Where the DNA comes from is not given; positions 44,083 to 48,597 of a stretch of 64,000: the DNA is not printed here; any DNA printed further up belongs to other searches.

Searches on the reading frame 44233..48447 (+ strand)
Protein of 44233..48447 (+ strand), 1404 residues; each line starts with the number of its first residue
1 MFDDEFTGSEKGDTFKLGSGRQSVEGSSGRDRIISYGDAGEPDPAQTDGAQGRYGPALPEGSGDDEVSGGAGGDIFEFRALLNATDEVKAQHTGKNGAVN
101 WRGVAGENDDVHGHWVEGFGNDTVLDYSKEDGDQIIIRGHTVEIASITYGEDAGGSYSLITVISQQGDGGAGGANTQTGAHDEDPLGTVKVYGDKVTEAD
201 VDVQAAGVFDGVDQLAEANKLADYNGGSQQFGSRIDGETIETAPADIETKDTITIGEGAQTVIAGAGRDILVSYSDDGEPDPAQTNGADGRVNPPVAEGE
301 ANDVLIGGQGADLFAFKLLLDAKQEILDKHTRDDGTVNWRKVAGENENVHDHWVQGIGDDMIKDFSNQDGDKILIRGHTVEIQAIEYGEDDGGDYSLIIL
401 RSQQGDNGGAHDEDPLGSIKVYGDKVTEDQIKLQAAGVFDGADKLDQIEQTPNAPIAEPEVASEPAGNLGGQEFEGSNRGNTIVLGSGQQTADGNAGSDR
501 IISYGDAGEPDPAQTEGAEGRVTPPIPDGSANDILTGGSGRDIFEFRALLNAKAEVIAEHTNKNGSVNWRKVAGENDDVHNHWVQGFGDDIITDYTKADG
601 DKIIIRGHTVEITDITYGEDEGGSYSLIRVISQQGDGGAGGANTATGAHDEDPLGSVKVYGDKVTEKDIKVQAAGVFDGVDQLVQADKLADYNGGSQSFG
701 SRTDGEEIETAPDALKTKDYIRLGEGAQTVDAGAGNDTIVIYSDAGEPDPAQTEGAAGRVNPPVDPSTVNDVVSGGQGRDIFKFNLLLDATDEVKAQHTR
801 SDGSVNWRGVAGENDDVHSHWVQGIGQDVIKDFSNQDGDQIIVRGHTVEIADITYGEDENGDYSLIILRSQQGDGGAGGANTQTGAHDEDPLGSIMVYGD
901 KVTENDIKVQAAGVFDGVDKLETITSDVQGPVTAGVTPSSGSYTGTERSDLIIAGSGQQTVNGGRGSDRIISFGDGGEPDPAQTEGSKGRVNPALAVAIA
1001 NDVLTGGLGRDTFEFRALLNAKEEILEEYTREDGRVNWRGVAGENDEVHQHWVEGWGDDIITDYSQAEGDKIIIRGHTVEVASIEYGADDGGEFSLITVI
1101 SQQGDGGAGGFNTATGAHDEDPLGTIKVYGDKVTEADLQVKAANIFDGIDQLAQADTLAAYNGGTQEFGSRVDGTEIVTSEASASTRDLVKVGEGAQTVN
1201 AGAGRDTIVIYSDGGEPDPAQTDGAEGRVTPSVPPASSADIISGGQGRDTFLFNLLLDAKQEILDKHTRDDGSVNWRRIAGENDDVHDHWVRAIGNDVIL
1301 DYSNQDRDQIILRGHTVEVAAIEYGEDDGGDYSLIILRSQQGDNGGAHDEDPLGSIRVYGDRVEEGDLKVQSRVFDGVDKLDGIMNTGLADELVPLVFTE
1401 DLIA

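Call 27: search_protein_families(library=pfam, proteins=[window:44233-48447:+], max_evalue=0.00001)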
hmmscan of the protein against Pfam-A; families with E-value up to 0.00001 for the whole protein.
window:44233-48447:+ (1404 aa): 1 family
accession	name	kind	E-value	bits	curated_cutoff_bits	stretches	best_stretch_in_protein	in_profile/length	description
PF00353.25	HemolysinCabind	-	6.9e-07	29.6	23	0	945-970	2-27/36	RTX calcium-binding nonapeptide repeat (4 copies)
